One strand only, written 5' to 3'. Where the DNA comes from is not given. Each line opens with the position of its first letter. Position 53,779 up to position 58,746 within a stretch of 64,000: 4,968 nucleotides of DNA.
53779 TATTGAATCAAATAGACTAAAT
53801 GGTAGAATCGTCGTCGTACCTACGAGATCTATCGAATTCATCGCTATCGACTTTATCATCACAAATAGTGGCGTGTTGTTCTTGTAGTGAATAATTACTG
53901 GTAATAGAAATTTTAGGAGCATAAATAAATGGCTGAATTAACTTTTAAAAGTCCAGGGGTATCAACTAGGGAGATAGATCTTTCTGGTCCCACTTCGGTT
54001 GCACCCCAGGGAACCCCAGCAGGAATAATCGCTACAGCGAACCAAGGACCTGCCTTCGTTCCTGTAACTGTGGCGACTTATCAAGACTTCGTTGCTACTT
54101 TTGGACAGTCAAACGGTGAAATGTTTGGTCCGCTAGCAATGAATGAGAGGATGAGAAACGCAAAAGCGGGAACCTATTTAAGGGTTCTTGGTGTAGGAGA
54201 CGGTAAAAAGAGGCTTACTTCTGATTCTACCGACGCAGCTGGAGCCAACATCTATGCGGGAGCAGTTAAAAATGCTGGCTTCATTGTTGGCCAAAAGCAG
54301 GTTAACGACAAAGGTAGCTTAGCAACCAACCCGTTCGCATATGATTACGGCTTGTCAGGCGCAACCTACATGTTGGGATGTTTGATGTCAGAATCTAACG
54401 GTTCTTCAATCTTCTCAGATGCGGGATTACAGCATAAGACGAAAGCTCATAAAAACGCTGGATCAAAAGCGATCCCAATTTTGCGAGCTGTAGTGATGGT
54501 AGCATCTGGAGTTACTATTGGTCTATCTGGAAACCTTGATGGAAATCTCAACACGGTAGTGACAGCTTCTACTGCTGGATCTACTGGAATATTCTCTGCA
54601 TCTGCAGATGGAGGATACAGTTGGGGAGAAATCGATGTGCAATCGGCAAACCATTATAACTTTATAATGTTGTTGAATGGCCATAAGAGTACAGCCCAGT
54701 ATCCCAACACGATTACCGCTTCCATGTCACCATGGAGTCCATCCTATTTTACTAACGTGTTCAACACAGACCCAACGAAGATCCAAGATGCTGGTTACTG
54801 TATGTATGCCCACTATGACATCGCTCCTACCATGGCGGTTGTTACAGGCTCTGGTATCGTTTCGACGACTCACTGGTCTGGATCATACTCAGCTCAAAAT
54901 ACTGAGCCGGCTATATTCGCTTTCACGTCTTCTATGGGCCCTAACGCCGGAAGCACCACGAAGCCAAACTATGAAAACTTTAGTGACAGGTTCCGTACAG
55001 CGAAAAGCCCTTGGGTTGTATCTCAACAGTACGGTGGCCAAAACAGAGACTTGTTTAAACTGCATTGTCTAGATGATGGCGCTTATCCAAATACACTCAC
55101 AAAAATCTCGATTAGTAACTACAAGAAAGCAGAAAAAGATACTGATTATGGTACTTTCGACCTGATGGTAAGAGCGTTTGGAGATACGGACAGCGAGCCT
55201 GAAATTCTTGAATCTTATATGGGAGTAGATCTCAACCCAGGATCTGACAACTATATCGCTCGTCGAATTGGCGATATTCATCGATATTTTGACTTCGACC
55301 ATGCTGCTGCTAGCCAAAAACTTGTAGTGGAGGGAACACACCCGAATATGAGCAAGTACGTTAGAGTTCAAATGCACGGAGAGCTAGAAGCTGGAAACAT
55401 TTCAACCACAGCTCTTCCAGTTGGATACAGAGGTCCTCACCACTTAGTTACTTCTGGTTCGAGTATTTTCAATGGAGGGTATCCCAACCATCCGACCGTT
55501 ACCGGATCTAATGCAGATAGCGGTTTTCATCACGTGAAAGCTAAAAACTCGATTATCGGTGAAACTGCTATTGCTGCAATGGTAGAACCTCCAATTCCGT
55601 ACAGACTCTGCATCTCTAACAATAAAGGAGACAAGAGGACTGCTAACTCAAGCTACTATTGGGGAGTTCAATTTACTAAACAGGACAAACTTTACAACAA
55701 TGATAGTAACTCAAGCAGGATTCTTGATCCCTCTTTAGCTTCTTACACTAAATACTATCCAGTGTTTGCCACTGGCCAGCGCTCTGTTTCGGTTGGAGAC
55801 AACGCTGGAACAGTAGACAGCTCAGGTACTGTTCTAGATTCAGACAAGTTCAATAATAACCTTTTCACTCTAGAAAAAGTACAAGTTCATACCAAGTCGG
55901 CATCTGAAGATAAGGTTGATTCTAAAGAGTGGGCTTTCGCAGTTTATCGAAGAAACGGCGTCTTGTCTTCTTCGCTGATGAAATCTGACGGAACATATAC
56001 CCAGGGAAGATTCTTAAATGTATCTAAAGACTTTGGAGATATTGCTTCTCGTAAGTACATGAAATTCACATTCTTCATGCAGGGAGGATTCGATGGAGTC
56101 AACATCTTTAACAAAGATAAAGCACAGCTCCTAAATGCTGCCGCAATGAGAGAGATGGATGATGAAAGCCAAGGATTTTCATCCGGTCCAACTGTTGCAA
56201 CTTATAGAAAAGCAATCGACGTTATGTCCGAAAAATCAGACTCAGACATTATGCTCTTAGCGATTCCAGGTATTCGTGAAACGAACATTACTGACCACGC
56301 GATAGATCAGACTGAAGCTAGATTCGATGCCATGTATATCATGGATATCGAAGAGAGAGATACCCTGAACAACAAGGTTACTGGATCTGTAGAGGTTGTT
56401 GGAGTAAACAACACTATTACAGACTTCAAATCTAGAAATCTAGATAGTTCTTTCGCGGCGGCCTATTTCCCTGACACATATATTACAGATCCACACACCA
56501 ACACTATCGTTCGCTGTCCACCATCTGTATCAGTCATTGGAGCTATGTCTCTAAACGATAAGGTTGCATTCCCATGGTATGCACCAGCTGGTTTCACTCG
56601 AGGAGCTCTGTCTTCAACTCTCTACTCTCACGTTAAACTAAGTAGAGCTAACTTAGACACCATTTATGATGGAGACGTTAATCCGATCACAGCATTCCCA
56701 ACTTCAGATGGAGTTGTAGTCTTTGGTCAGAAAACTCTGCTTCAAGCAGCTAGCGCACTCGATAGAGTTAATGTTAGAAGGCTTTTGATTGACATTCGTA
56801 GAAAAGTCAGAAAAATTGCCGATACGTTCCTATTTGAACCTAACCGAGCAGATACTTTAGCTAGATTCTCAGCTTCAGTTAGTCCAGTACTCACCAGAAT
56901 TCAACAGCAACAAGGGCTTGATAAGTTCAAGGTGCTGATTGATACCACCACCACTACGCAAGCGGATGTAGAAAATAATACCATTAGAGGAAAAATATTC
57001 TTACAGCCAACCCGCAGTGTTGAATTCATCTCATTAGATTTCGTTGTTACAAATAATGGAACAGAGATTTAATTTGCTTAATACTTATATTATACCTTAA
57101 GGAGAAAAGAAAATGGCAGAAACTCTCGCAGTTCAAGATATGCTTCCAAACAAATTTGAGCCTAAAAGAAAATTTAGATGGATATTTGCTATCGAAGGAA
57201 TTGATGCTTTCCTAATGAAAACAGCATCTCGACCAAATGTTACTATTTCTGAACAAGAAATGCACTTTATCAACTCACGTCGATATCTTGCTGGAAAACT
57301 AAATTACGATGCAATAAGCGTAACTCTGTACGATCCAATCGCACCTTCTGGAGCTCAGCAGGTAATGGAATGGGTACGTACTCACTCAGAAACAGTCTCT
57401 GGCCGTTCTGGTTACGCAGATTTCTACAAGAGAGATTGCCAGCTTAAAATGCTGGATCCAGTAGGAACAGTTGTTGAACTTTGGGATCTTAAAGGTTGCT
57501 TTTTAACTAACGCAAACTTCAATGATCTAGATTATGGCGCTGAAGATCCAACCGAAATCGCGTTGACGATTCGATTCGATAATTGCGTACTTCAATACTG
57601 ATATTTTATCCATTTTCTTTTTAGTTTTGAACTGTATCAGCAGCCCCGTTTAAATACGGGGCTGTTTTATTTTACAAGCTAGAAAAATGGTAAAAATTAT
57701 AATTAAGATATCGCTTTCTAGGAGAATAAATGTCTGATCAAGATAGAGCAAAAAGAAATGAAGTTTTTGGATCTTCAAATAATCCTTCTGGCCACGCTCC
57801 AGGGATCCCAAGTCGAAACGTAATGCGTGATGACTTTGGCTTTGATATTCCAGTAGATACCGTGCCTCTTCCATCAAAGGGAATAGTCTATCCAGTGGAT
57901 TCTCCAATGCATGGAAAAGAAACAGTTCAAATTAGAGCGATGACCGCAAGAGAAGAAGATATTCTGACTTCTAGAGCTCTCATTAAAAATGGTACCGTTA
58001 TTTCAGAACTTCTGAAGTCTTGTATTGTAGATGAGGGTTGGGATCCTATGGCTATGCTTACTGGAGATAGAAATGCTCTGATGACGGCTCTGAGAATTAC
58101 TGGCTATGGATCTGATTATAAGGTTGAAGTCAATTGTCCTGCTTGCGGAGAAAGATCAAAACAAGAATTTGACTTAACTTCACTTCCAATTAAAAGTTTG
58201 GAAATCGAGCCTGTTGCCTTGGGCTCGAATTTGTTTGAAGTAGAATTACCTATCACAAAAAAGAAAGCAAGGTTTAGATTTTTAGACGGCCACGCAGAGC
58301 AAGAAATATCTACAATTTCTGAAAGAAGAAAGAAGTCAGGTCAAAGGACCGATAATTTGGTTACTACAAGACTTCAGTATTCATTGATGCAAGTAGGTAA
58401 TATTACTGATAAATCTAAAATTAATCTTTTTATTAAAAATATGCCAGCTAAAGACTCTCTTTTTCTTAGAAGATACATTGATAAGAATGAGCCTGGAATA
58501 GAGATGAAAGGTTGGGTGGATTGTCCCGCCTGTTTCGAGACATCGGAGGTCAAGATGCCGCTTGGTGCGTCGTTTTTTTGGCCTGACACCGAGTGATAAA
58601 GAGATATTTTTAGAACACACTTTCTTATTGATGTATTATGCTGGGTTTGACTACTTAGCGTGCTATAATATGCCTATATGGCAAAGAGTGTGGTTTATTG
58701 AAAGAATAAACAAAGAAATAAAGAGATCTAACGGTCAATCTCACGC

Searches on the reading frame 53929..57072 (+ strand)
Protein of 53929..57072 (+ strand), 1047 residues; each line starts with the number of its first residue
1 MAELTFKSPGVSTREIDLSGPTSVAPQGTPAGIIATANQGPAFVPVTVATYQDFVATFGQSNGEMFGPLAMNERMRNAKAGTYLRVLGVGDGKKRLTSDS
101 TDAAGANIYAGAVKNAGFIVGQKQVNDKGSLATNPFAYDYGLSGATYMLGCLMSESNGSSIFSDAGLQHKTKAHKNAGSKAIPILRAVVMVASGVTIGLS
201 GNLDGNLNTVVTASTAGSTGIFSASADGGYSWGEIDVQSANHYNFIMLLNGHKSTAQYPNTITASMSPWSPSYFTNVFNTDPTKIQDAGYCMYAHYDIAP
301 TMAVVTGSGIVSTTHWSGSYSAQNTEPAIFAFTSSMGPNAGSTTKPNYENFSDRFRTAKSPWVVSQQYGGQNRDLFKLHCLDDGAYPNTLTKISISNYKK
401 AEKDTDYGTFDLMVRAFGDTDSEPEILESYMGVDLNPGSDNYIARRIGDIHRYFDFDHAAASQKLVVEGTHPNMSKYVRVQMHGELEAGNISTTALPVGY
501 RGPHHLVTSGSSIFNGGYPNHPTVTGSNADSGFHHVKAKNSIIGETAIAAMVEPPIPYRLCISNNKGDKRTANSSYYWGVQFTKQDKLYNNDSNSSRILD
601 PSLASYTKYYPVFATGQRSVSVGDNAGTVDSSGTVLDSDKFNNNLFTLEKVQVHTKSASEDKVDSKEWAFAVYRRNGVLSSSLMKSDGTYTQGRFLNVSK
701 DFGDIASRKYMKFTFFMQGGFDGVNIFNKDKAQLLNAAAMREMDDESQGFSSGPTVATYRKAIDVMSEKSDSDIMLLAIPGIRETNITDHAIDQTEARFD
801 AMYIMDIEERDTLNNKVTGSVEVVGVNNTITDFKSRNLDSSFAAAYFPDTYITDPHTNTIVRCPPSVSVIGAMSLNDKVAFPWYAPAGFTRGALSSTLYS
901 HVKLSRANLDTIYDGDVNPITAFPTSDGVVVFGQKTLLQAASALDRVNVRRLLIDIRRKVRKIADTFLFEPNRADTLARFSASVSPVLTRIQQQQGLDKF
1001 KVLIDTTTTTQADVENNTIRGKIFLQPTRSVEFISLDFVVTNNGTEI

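Call 17: search_protein_families(library=phrogs, proteins=[window:53929-57072:+], max_evalue=0.01)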
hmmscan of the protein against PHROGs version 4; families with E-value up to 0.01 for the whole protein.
window:53929-57072:+ (1047 aa): 3 families
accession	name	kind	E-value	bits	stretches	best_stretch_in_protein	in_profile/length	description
phrog_23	-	tail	4e-54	185.2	1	4-1045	21-467/496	tail sheath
phrog_10581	-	tail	1.2e-41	144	1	840-1045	701-914/915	tail sheath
phrog_34521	-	tail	1.6e-07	30.6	1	847-1045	755-955/962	tail sheath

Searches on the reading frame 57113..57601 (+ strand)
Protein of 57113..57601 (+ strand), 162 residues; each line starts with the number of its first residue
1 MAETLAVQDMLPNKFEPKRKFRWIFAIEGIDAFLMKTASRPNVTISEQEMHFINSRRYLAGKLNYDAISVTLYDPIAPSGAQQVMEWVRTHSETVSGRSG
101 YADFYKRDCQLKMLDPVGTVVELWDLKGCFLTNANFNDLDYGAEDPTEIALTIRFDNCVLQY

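Call 17: search_protein_families(library=phrogs, proteins=[window:57113-57601:+], max_evalue=0.01)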
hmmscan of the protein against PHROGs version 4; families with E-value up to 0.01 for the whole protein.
window:57113-57601:+ (162 aa): 2 families
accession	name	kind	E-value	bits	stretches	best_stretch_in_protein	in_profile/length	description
phrog_4542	-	tail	2.5e-33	116.3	1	14-160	22-180/214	tail tube protein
phrog_45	-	tail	1.4e-07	32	1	33-148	124-241/350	tail tube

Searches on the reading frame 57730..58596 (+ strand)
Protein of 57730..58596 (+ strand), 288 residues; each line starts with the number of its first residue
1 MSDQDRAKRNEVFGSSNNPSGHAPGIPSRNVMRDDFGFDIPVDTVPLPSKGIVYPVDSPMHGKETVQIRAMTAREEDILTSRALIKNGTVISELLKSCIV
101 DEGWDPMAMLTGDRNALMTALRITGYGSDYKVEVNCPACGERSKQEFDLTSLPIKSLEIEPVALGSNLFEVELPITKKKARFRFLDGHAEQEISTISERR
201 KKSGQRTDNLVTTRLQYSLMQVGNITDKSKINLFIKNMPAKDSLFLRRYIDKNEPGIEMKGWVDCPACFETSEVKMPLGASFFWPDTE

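Call 17: search_protein_families(library=phrogs, proteins=[window:57730-58596:+], max_evalue=0.01)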
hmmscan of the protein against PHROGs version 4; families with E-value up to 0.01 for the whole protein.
window:57730-58596:+ (288 aa): 1 family
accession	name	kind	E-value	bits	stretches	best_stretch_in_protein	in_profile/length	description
phrog_150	-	tail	2.7e-19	70.6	1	41-284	13-233/282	baseplate hub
